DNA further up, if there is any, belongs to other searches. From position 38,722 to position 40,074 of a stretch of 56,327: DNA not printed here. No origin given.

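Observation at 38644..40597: Unannotated 57-aa peptide with six Cys and six Asp, upstream of a radical SAM/SPASM enzyme and an HExxH protein: candidate archaeal ranthipeptide/SCIFF-like RiPP locus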

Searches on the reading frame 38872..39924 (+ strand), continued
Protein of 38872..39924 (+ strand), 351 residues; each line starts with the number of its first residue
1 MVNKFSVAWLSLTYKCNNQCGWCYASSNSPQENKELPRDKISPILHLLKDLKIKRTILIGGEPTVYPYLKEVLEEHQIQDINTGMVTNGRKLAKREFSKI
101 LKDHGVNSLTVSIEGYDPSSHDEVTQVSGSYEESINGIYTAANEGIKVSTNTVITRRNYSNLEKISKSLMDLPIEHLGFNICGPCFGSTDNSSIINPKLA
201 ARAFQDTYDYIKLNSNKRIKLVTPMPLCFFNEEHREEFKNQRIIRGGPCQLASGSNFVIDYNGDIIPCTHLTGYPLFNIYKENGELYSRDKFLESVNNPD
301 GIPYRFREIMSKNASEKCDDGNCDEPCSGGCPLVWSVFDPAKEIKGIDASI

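Call 50: search_protein_families(library=ncbifam, proteins=[L045:5001-5996:+, L046:4033-5028:+, L048:3793-4785:+, L044:918-1901:+, L050:1884-2813:+, L040:5001-5972:+, L034:5001-6005:+, L039:3517-4512:+, L028:5001-5963:+, L036:5001-5996:+], max_evalue=1e-20)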
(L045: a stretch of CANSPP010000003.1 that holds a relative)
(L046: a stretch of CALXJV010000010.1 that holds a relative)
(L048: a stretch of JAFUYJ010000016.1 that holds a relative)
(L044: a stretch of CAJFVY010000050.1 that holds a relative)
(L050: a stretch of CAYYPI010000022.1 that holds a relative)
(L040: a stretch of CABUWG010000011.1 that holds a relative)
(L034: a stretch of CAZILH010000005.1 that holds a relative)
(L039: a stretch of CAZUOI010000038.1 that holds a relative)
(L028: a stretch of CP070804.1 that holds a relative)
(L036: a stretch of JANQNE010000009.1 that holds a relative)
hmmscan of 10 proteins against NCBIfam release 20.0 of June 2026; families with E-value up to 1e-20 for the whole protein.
L045:5001-5996:+ (332 aa): 3 families
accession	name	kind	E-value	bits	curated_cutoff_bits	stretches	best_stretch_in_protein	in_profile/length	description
TIGR04055.1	rSAM_NirJ2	equivalog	5.1e-24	85.4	500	1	4-321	3-306/326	putative heme d1 biosynthesis radical SAM protein NirJ2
TIGR04054.1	rSAM_NirJ1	equivalog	1.8e-23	82.8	650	1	7-173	41-207/387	putative heme d1 biosynthesis radical SAM protein NirJ1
TIGR04347.1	pseudo_SAM_Halo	equivalog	2.4e-21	76.4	525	1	5-176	42-212/390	TIGR04347 family pseudo-SAM/SPASM protein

L046:4033-5028:+ (332 aa): 1 family
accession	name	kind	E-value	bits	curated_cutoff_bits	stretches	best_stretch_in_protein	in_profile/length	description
TIGR04055.1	rSAM_NirJ2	equivalog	9.7e-21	74.6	500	0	4-330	3-315/326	putative heme d1 biosynthesis radical SAM protein NirJ2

L048:3793-4785:+ (331 aa): 4 families
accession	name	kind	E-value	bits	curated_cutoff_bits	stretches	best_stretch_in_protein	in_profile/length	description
TIGR04055.1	rSAM_NirJ2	equivalog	8.7e-25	87.9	500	1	3-320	2-306/326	putative heme d1 biosynthesis radical SAM protein NirJ2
TIGR04054.1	rSAM_NirJ1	equivalog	7.8e-22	77.4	650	1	3-172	38-206/387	putative heme d1 biosynthesis radical SAM protein NirJ1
TIGR02668.1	moaA_archaeal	equivalog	7e-21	74.5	325.25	1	7-179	15-187/303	GTP 3',8-cyclase MoaA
TIGR04347.1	pseudo_SAM_Halo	equivalog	9e-21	74.6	525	0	3-166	40-202/390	TIGR04347 family pseudo-SAM/SPASM protein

L044:918-1901:+ (328 aa): 2 families
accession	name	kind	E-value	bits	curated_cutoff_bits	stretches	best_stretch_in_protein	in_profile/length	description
TIGR02668.1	moaA_archaeal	equivalog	1.7e-22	79.8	325.25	1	12-183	14-185/303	GTP 3',8-cyclase MoaA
TIGR04303.1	GeoRSP_rSAM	equivalog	8.1e-21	74.9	400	0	7-324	4-311/325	GeoRSP system radical SAM/SPASM protein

L050:1884-2813:+ (310 aa): 8 families
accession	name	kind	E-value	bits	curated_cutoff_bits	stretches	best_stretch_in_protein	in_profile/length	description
TIGR04545.1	rSAM_ahbD_hemeb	equivalog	2e-29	103.1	500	1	7-196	9-198/339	heme b synthase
TIGR04055.1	rSAM_NirJ2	equivalog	1.9e-28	100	500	1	6-306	8-303/326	putative heme d1 biosynthesis radical SAM protein NirJ2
TIGR04546.1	rSAM_ahbC_deAc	equivalog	2.7e-25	89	650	1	7-169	48-210/390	12,18-didecarboxysiroheme deacetylase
TIGR04051.1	rSAM_NirJ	equivalog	1e-24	87.2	515.45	1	7-161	11-165/354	heme d1 biosynthesis radical SAM protein NirJ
TIGR04303.1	GeoRSP_rSAM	equivalog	4.1e-24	85.7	400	0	7-163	14-168/325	GeoRSP system radical SAM/SPASM protein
TIGR04054.1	rSAM_NirJ1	equivalog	5.2e-24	84.6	650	1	7-170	45-208/387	putative heme d1 biosynthesis radical SAM protein NirJ1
TIGR04347.1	pseudo_SAM_Halo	equivalog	4e-22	79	525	1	7-173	47-213/390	TIGR04347 family pseudo-SAM/SPASM protein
TIGR04053.2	TIGR04053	equivalog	4.3e-22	78.9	395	1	8-165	18-179/366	TIGR04053 family radical SAM/SPASM domain-containing protein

L040:5001-5972:+ (324 aa): 1 family
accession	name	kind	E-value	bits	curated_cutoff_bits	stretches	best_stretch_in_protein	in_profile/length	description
TIGR04055.1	rSAM_NirJ2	equivalog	2e-23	83.5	500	1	2-322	4-315/326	putative heme d1 biosynthesis radical SAM protein NirJ2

L034:5001-6005:+ (335 aa): 3 families
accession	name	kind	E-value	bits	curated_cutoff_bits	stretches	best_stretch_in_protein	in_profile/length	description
TIGR02668.1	moaA_archaeal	equivalog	4.8e-22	78.3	325.25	1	6-166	14-173/303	GTP 3',8-cyclase MoaA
TIGR04055.1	rSAM_NirJ2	equivalog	7.5e-22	78.3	500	1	7-334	5-315/326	putative heme d1 biosynthesis radical SAM protein NirJ2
NF038332.1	rSAM_rare_HxsC4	exception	1.3e-21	77.1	500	1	7-176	19-192/335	radical SAM protein HxsC4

L039:3517-4512:+ (332 aa): 2 families
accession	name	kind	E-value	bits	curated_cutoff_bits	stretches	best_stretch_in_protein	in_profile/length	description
TIGR02668.1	moaA_archaeal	equivalog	4.8e-21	75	325.25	1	3-246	14-255/303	GTP 3',8-cyclase MoaA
TIGR03977.1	rSAM_pair_HxsC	equivalog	8.8e-21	74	267.9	0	3-225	29-254/292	His-Xaa-Ser system radical SAM maturase HxsC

L028:5001-5963:+ (321 aa): 9 families
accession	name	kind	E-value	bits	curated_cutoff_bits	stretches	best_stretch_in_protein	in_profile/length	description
TIGR04545.1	rSAM_ahbD_hemeb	equivalog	3.5e-25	89.2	500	1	4-205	5-208/339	heme b synthase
TIGR04055.1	rSAM_NirJ2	equivalog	9.2e-24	84.6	500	1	4-318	5-303/326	putative heme d1 biosynthesis radical SAM protein NirJ2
TIGR04053.2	TIGR04053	equivalog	2.2e-23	83.1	395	1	3-214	12-231/366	TIGR04053 family radical SAM/SPASM domain-containing protein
TIGR03977.1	rSAM_pair_HxsC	equivalog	6e-23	81.1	267.9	1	3-222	29-255/292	His-Xaa-Ser system radical SAM maturase HxsC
TIGR02668.1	moaA_archaeal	equivalog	1.7e-22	79.8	325.25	1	4-260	15-268/303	GTP 3',8-cyclase MoaA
TIGR04251.1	SCM_rSAM_ScmF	equivalog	2.4e-22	79.8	400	1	3-181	8-189/353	SynChlorMet cassette radical SAM/SPASM protein ScmF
TIGR04303.1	GeoRSP_rSAM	equivalog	3e-22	79.6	400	1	7-318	13-306/325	GeoRSP system radical SAM/SPASM protein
TIGR04054.1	rSAM_NirJ1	equivalog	3.5e-22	78.5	650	1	3-171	40-207/387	putative heme d1 biosynthesis radical SAM protein NirJ1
TIGR02666.1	moaA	equivalog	1.2e-21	77.1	284.05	1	4-199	15-217/336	GTP 3',8-cyclase MoaA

L036:5001-5996:+ (332 aa): 2 families
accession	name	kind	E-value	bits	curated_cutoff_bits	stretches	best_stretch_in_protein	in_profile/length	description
TIGR03977.1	rSAM_pair_HxsC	equivalog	4.9e-25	88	267.9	1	9-178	28-198/292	His-Xaa-Ser system radical SAM maturase HxsC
TIGR02668.1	moaA_archaeal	equivalog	5.3e-21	74.9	325.25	1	11-218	15-222/303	GTP 3',8-cyclase MoaA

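Call 54: find_encoding_contigs(protein=P0002, flank=6000, max_places=3)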
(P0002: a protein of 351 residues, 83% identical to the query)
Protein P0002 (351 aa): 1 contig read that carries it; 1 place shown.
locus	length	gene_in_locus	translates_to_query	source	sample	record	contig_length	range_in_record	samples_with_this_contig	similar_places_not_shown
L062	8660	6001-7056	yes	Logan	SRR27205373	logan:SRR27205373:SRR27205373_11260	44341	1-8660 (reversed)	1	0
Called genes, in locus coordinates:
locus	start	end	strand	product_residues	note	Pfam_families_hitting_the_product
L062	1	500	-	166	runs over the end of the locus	-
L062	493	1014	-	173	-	-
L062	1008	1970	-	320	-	-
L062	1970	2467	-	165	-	-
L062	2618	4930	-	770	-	-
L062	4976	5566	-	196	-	-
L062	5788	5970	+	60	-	-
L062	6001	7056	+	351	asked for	PF04055:Radical_SAM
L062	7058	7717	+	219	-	-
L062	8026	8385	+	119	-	-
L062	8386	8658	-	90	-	?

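Call 55: find_encoding_contigs(protein=P0006, flank=4000, max_places=2)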
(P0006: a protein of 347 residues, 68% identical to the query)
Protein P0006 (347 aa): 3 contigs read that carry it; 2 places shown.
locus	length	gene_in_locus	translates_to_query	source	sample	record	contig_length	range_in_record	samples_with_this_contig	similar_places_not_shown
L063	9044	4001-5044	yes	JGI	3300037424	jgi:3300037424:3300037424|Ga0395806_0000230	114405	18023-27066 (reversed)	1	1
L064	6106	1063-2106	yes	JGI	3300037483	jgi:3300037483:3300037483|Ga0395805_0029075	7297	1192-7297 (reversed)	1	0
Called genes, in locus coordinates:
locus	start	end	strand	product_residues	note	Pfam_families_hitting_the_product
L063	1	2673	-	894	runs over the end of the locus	PF18911:PKD_4 (faint), PF00801:PKD (weak)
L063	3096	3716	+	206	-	-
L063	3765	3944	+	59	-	-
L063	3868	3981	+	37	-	-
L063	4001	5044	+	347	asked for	PF04055:Radical_SAM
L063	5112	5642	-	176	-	PF13302:Acetyltransf_3, PF13420:Acetyltransf_4, PF00583:Acetyltransf_1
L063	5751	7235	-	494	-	PF13385:Laminin_G_3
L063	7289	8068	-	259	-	-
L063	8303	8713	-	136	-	-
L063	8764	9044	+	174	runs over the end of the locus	-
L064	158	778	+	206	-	-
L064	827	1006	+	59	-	-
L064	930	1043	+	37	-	-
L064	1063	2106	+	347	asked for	PF04055:Radical_SAM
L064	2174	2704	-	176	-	PF13302:Acetyltransf_3, PF13420:Acetyltransf_4, PF00583:Acetyltransf_1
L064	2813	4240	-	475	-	PF13385:Laminin_G_3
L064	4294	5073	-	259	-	-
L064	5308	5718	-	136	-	-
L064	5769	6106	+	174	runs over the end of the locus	-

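Call 58: search_protein_families(library=pfam, proteins=[L063:3096-3713:+], max_evalue=0.1)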
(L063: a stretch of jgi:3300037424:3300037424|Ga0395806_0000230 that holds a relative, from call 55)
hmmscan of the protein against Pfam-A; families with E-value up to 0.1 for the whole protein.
L063:3096-3713:+ (206 aa): 1 family
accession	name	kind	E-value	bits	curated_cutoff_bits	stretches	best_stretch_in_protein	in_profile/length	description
PF13485.12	Peptidase_MA_2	-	0.028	14.6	32.4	1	94-141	34-84/201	Peptidase MA superfamily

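Call 90: find_related_loci(query=A2, collection=viral_contigs, flank=4000)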
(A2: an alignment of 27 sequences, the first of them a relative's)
Query A2 (351 aa) in viral_contigs; peptide patterns used: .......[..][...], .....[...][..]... (x = any residue, [..] = any of these).
81 stretches matched a pattern, but none encodes a relative of the query by tblastn (E <= 1e-3).
